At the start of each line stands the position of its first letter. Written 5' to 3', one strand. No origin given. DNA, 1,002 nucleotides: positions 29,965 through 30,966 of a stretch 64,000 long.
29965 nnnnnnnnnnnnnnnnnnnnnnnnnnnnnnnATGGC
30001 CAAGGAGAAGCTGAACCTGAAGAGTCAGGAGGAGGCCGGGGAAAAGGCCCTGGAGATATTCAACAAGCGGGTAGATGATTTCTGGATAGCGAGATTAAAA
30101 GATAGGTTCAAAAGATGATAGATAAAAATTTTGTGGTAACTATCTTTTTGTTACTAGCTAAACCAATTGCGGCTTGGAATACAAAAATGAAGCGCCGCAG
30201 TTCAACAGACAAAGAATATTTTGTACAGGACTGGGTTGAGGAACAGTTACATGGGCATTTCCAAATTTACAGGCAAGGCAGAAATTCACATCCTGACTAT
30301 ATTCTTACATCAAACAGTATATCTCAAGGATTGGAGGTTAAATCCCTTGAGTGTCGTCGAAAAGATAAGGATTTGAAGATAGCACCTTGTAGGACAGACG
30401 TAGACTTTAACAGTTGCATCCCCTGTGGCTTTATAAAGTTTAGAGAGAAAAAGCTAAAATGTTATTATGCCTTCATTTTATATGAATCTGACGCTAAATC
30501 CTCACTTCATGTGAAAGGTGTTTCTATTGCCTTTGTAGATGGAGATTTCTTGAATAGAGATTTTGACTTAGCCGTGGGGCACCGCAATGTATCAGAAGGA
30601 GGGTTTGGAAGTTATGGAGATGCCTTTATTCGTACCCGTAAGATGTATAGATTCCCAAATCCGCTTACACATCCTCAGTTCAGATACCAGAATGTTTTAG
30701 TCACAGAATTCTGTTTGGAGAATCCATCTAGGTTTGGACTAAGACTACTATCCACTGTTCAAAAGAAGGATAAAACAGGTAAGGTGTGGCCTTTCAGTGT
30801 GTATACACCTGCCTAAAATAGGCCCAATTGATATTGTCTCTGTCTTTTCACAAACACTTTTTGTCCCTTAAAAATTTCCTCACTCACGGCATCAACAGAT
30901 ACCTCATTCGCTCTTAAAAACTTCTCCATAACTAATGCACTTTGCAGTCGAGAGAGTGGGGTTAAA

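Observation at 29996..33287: Compact HTH-DUF1156-type Zn-ribbon methylase paired with a small PD-(D/E)xK nuclease: a minimal version of a usually multi-gene defence module?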

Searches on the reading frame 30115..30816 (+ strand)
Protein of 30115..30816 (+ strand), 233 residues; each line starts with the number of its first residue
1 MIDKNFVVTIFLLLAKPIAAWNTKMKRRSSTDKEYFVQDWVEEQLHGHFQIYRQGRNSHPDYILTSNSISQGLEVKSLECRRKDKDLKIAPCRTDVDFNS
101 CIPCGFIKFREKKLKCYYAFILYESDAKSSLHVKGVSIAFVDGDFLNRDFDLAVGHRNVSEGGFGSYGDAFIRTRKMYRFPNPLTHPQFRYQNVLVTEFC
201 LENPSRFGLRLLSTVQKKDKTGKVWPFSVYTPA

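Call 3: search_protein_families(library=pfam, proteins=[window:30115-30816:+], max_evalue=1)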
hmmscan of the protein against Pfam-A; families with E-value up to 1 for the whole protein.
window:30115-30816:+ (233 aa): 0 families

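Call 4: search_protein_families(library=ncbifam, proteins=[window:30115-30816:+], max_evalue=1)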
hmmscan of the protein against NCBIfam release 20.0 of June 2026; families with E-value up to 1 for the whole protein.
window:30115-30816:+ (233 aa): 0 families

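Call 5: search_protein_families(library=padloc, proteins=[window:30115-30816:+], max_evalue=1)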
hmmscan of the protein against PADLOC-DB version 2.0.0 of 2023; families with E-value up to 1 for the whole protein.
window:30115-30816:+ (233 aa): 0 families

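Call 6: find_homologous_proteins(query=window:30115-30816:+, max_evalue=0.001)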
Query window:30115-30816:+ (233 aa): 37 proteins with E <= 0.001 among 175 candidates.
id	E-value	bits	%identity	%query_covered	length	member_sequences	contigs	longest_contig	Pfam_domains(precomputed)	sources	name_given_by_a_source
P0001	3.7e-154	529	98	100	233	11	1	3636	-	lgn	-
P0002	1.6e-127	442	88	100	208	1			-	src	-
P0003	9.1e-122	423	79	100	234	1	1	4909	-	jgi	jgi:hypothetical protein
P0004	1.0e-121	423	79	100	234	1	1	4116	-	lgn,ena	-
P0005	3.1e-121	421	76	100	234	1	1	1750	-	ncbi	ncbi:MAG: hypothetical protein ACK4WF_06950 [Candidatus Brocadiales bacterium]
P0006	1.1e-117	410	75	99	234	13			-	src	-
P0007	4.0e-98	345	65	99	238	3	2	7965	-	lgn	-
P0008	7.0e-98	345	65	99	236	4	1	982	-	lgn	-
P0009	7.4e-98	345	64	99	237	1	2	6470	-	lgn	-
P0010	8.5e-94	331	67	89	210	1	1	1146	-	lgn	-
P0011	1.3e-87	311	61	98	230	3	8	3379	-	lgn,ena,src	-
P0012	1.8e-82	294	57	96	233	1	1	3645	-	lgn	-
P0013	1.4e-81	291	58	96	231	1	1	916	-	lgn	-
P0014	6.5e-79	283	55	97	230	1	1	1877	-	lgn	-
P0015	1.2e-68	249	52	95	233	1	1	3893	-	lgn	-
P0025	5.1e-57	211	46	88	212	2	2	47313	-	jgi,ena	-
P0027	2.3e-55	206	47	97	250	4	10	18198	-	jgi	jgi:hypothetical protein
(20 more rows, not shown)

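Call 10: find_encoding_contigs(protein=P0025, flank=8000, max_places=3)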
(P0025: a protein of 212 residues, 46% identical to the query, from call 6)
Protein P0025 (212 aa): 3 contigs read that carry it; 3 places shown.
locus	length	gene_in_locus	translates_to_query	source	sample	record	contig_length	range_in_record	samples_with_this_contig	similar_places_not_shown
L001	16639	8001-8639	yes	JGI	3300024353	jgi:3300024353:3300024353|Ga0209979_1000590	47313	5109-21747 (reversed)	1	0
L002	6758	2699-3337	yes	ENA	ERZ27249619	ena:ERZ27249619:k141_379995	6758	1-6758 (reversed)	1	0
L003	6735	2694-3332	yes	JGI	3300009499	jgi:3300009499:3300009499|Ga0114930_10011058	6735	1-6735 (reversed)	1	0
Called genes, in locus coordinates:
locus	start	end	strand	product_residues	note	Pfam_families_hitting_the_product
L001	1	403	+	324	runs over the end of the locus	-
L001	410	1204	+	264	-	PF00702:Hydrolase (faint), PF08282:Hydrolase_3, PF05116:S6PP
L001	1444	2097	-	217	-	PF01184:Gpr1_Fun34_YaaH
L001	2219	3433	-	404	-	PF01969:Ni_insertion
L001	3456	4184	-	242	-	PF00731:AIRC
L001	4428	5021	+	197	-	PF14378:PAP2_3 (weak), PF01569:PAP2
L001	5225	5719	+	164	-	PF02674:Colicin_V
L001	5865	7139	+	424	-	PF00675:Peptidase_M16, PF05193:Peptidase_M16_C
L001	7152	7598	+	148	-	PF02566:OsmC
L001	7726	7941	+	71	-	-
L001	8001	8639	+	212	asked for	-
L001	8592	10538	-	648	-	PF01555:N6_N4_Mtase, PF08241:Methyltransf_11 (faint)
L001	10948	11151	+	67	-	-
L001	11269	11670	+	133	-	-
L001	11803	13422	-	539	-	PF00118:Cpn60_TCP1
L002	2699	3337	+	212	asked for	-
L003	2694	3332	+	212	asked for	-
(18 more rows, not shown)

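Call 11: find_encoding_contigs(protein=P0027, flank=8000, max_places=3)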
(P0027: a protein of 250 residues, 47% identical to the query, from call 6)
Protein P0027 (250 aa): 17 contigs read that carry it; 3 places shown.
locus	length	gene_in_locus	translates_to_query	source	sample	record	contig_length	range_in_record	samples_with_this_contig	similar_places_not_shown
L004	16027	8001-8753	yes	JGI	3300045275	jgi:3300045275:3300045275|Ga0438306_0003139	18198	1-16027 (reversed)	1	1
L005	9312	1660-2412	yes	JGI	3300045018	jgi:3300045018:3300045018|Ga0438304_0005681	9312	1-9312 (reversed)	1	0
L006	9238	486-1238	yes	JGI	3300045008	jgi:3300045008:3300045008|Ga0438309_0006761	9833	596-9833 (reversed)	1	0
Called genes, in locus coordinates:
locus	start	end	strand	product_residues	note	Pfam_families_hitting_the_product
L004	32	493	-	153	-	PF02452:PemK_toxin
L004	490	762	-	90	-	-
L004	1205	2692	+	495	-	-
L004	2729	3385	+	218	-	PF00300:His_Phos_1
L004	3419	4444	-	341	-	-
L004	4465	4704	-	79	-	PF11848:DUF3368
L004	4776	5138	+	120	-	PF04430:DUF498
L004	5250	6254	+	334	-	PF01112:Asparaginase_2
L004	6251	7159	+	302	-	PF01555:N6_N4_Mtase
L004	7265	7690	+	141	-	-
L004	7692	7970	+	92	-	PF00708:Acylphosphatase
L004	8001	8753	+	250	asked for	-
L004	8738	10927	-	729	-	PF01555:N6_N4_Mtase (weak), PF08241:Methyltransf_11 (faint)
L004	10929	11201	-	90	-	PF02604:PhdYeFM_antitox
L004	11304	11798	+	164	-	PF00075:RNase_H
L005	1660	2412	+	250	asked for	-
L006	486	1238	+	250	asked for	-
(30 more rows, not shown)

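Call 14: search_solved_structures(query=A1, max_evalue=10)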
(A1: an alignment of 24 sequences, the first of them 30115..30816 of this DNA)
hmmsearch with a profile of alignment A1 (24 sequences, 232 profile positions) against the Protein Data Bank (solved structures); distinct sequences matched with E-value up to 10: 0.

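Call 17: predict_structure(alignment_id=A1)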
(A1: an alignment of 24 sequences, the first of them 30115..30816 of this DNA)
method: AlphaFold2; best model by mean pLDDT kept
length: 233 residues; sequences in the alignment: 24
mean_pLDDT: 87.7   pTM: 0.87
mean pLDDT of the five models: 87.7, 87.0, 86.4, 86.2, 84.8
residues with pLDDT >= 90: 155; 70-90: 49; 50-70: 14; < 50: 15
segments of 3 or more residues with pLDDT < 50: 158-161, 163-173
pLDDT, mean of each block of 10 residues (from residue 1): 88 97 92 92 97 85 95 96 89 86 84 95 93 97 89 58 45 62 95 97 96 93 94 96
secondary structure, 60 per line:
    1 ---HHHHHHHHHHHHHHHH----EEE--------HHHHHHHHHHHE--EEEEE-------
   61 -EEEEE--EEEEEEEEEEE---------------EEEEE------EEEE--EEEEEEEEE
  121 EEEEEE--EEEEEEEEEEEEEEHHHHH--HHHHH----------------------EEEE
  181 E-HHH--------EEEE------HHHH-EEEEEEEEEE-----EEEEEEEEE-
elements in order: H4-19 E24-26 H35-45 E49-53 E62-66 E69-79 E95-99 E106-109 E112-126 E129-142 H143-147 H150-154 E177-181 E194-197 H204-207 E209-218 E224-232

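Call 21: fold_search(model_id=the predicted structure, library=pdb)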
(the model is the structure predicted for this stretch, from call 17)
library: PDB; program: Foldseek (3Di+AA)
matches with E <= 10: 511; with E <= 0.001: 0
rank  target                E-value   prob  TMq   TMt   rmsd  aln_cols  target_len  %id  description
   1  1bua_A                5.1e-03  0.97  0.37  0.38   6.9       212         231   12  STRUCTURAL AND ENERGETIC ORIGINS OF INDIRECT READOUT IN SITE-SPECIFIC DNA CLEAVAGE BY A RESTRICTION ENDONUCLEASE (released 1998-09-09)
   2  1sx8_A                7.3e-03  0.89  0.32  0.31   8.9       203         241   10  EcoRV bound to cognate DNA and Mn2+ (released 2004-04-06)
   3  1kc6_B                1.3e-02  0.94  0.23  0.22   5.5       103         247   14  HincII Bound to Cognate DNA (released 2001-12-07)
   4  3e44_A                1.4e-02  0.89  0.25  0.24   4.9       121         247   11  Q138F HincII bound to cleaved DNA (GTT | AAC) and Mn2+ (released 2008-08-26)
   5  3e44_B                1.4e-02  0.60  0.26  0.25  13.8       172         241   11  Q138F HincII bound to cleaved DNA (GTT | AAC) and Mn2+ (released 2008-08-26)
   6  3e42_A                1.6e-02  0.92  0.26  0.24   4.1       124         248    9  Q138F HincII bound to GTCGAC and Ca2+ (cocrystallized) (released 2008-08-26)
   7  3e43_B                1.6e-02  0.57  0.26  0.25  14.0       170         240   11  Q138F HincII bound to GTTAAC and cocrystallized with 2.5 mM MgCl2 (released 2008-08-26)
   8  2gih_B                1.9e-02  0.89  0.23  0.21   5.1       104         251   13  Q138F HincII bound to cognate DNA GTCGAC and Ca2+ (released 2006-07-18)
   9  1tx3_B                1.9e-02  0.54  0.23  0.21  14.6       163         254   10  HINCII BOUND TO COGNATE DNA (released 2005-02-15)
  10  1tw8_B                1.9e-02  0.51  0.24  0.22  13.1       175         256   13  HincII bound to Ca2+ and cognate DNA GTCGAC (released 2004-08-10)
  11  1bss_A                2.3e-02  0.82  0.30  0.30   7.5       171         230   14  ECORV-T93A/DNA/CA2+ (released 1998-09-02)
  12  2ezv_B                2.6e-02  0.54  0.36  0.32  10.7       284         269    9  Crystal structure of tetrameric restriction endonuclease SfiI bound to cognate DNA. (released 2006-01-24)
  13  1xhv_A                2.8e-02  0.77  0.23  0.21  14.2       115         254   14  HincII bound to cleaved cognate DNA GTCGAC and Mn2+ (released 2004-09-28)
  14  3e45_B                2.8e-02  0.44  0.22  0.20  15.0       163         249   10  Q138F HincII bound to Noncognate DNA (GTGCAC) and Ca2+ (released 2008-08-26)
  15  2gig_A                3.0e-02  0.47  0.27  0.25  12.6       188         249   11  Alteration of sequence specificity of the type II restriction endonuclease HINCII through an indirect readout mechanis (released 2006-07-18)
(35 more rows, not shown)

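Call 30: search_dna_similar(query=window:30115-30816:+, collection=plasmids, mode=protein, max_rows=15, max_evalue=0.001)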
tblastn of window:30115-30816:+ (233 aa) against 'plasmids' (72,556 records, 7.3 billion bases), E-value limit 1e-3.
Records with a match: 4; places in all: 4; records where one place covers at least 80% of the query: 0.
Best place of each record, by identity: <60% 4.
By first word of the organism name: Rhodococcus 1; Tomitella 1; Tabrizicola 1; Acidiphilium 1.
By predicted mobility (MOB-suite, as given by PLSDB): mobilizable 3; conjugative 1.
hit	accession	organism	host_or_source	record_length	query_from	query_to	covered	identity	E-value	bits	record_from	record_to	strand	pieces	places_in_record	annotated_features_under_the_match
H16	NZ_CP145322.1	Rhodococcus ruber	-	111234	25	184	69%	36.0%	2e-16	85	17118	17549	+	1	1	DUF956 family protein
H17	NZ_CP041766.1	Tomitella fengzijianii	bat,pure culture,feces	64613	25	185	69%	33.3%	3e-14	79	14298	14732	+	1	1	hypothetical protein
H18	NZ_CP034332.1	Tabrizicola piscis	Tanakia koreensis,mono bacterial isolate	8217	29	188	69%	32.1%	3e-12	72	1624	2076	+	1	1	hypothetical protein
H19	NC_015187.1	Acidiphilium multivorum AIU301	-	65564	29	185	67%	32.3%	6e-14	78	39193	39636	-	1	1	hypothetical protein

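Call 32: get_annotated_region(hit=H16, flank=6000)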
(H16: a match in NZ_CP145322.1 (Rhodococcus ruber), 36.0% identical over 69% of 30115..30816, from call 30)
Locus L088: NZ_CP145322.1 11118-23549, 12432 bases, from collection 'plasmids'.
description: Rhodococcus ruber strain MSA14 plasmid pmega_3, complete sequence
organism: Rhodococcus ruber (NCBI taxid 1830)
taxonomy: Bacteria; Actinomycetota; Actinomycetes; Mycobacteriales; Nocardiaceae; Rhodococcus; Rhodococcus ruber
host: -; source: -; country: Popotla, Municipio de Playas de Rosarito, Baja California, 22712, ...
typing (MOB-suite, as given by PLSDB): mobilizable; relaxase MOBF
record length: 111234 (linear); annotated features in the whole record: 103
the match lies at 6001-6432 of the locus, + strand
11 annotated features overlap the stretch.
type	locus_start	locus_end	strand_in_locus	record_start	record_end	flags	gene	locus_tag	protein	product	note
CDS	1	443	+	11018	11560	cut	-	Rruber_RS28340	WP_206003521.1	hypothetical protein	-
CDS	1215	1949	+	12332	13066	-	-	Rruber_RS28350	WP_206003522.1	hypothetical protein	-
CDS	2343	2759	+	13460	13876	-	-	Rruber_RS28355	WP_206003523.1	hypothetical protein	-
CDS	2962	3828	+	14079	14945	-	-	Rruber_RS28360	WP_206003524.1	hypothetical protein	-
CDS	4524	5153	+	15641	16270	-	-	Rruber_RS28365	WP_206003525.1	hypothetical protein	-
CDS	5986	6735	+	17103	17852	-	-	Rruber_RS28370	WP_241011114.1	DUF956 family protein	-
CDS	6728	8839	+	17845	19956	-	-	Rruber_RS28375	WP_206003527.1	hypothetical protein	-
CDS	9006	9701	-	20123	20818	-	-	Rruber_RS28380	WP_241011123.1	DUF6308 family protein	-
CDS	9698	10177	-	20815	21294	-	-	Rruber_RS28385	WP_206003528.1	hypothetical protein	-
CDS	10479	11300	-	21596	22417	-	-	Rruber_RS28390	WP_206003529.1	hypothetical protein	-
CDS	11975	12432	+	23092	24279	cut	-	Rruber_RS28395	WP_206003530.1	tyrosine-type recombinase/integrase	GO:0015074 - DNA integration [Evidence IEA]; GO:0006310 - DNA recombination [Evidence IEA]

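Call 34: find_encoding_contigs(protein=P0003, flank=5000, max_places=2)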
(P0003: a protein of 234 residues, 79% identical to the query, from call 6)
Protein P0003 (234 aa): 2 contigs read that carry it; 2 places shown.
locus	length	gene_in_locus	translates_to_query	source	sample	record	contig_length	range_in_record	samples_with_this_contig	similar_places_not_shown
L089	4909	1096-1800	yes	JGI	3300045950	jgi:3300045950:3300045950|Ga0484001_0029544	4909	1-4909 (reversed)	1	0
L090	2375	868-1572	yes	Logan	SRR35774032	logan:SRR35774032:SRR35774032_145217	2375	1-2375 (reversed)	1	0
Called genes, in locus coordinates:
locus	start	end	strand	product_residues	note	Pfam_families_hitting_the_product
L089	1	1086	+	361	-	?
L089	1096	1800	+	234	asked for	-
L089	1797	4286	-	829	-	PF01381:HTH_3, PF13560:HTH_31 (weak), PF01555:N6_N4_Mtase (faint)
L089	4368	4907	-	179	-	?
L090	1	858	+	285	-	?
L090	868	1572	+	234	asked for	-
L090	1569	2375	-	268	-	?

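Call 35: find_encoding_contigs(protein=P0007, flank=6000, max_places=2)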
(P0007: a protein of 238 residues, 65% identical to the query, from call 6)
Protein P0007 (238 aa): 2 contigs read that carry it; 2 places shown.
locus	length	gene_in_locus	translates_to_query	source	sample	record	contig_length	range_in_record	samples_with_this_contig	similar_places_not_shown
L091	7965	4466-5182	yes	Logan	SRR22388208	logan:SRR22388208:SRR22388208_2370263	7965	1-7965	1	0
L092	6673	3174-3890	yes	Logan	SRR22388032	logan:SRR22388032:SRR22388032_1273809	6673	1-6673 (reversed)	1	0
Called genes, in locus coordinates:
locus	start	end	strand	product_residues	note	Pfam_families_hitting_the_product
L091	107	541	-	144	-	-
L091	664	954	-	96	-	-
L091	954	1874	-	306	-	PF12146:Hydrolase_4, PF00561:Abhydrolase_1, PF07819:PGAP1 (faint), PF12697:Abhydrolase_6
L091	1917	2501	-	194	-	-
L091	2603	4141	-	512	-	PF00078:RVT_1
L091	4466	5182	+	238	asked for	-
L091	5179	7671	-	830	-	PF01381:HTH_3, PF12844:HTH_19, PF13413:HTH_25 (weak), PF13443:HTH_26 (weak), PF13560:HTH_31, PF01555:N6_N4_Mtase (weak)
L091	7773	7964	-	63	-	?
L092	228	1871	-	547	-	PF01580:FtsK_SpoIIIE (faint), PF01935:DUF87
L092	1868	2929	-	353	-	PF13289:SIR2_2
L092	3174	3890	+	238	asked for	-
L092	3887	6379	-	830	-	PF01381:HTH_3, PF12844:HTH_19, PF13413:HTH_25 (weak), PF13443:HTH_26 (weak), PF13560:HTH_31, PF01555:N6_N4_Mtase (weak)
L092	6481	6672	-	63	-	?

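Call 36: find_encoding_contigs(protein=P0004, flank=5000, max_places=2)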
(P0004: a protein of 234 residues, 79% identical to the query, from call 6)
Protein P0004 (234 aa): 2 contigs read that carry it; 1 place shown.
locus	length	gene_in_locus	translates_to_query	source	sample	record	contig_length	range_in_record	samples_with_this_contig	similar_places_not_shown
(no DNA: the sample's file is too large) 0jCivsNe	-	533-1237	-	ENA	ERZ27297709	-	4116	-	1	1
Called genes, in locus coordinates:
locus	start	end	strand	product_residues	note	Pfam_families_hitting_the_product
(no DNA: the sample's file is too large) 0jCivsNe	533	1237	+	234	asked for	-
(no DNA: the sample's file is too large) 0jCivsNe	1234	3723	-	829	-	PF01381:HTH_3, PF13560:HTH_31 (weak), PF01555:N6_N4_Mtase (faint)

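Call 42: search_protein_representatives(alignment_id=A1)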
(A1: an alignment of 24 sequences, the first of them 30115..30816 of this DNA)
Query: 24 sequences, 232 profile positions. Proteins with E-value up to 0.001 (for the whole library): 322; up to 1e-10: 133; up to 1e-30: 13. The best 150 are listed.
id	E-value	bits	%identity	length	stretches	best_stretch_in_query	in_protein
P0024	1.8e-101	354.4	-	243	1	2-231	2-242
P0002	2.9e-86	304.6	-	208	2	2-143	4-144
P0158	1.4e-47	178.0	-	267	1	50-231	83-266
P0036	1.6e-47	177.8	-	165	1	109-231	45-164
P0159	1.3e-45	171.6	-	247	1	45-228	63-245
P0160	2.4e-45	170.7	-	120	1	113-231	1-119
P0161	5.6e-43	163.0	-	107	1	2-106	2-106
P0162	1.3e-41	158.5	-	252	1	3-221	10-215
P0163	2.3e-41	157.7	-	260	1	56-231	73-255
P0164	8.7e-35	136.1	-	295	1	4-230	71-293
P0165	3.8e-33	130.8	-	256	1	3-186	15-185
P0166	2.2e-31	125.0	-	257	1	21-218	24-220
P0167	9.2e-31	123.0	-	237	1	3-216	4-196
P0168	1.9e-30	121.9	-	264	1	9-183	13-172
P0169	5.5e-29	117.2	-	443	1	4-183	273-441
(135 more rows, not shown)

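Call 62: fold_search(model_id=the predicted structure, library=viral)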
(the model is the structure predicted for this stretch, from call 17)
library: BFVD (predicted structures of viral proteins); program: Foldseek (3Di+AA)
matches with E <= 10: 627; with E <= 0.001: 0
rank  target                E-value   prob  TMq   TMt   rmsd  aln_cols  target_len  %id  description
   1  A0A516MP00            6.8e-03  0.93  0.30  0.40  13.6       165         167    8  (no name in the UniProt tables at hand)
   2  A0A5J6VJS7            1.3e-02  0.95  0.35  0.40   5.8       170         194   14  Uncharacterized protein [Megaviridae environmental sample]
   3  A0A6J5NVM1            1.3e-02  0.57  0.25  0.31  13.2       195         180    8  Uncharacterized protein [uncultured Caudovirales phage]
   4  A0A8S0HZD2            1.6e-02  0.51  0.30  0.35   9.6       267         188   12  (no name in the UniProt tables at hand)
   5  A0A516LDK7            1.8e-02  0.75  0.28  0.39  10.2       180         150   16  (no name in the UniProt tables at hand)
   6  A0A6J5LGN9            1.8e-02  0.66  0.24  0.31   8.7       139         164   18  PD(D/E)XK endonuclease domain-containing protein [uncultured Caudovirales phage]
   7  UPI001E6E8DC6         2.6e-02  0.63  0.18  0.31   9.1        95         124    9  (no name look-up for this kind of identifier)
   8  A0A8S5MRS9            3.1e-02  0.75  0.23  0.33   7.2       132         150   11  Holliday junction resolvase [Myoviridae sp. ctOAa14]
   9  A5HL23                3.1e-02  0.69  0.20  0.34   7.5        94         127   20  PfWMP3_29 [Phormidium phage Pf-WMP3]
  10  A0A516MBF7            3.1e-02  0.35  0.26  0.25  11.8       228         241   11  (no name in the UniProt tables at hand)
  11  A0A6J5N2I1            3.8e-02  0.30  0.25  0.24  13.7       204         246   12  Uncharacterized protein [uncultured Caudovirales phage]
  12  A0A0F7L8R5            4.0e-02  0.72  0.20  0.34   6.3        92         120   15  PD(D/E)XK endonuclease domain-containing protein [uncultured marine virus]
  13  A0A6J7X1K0            4.5e-02  0.41  0.22  0.27  11.4       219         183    9  Uncharacterized protein [uncultured Caudovirales phage]
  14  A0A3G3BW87            4.8e-02  0.35  0.20  0.20  13.4       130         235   11  (no name in the UniProt tables at hand)
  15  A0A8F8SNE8            6.1e-02  0.57  0.23  0.33   9.5       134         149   12  (no name in the UniProt tables at hand)
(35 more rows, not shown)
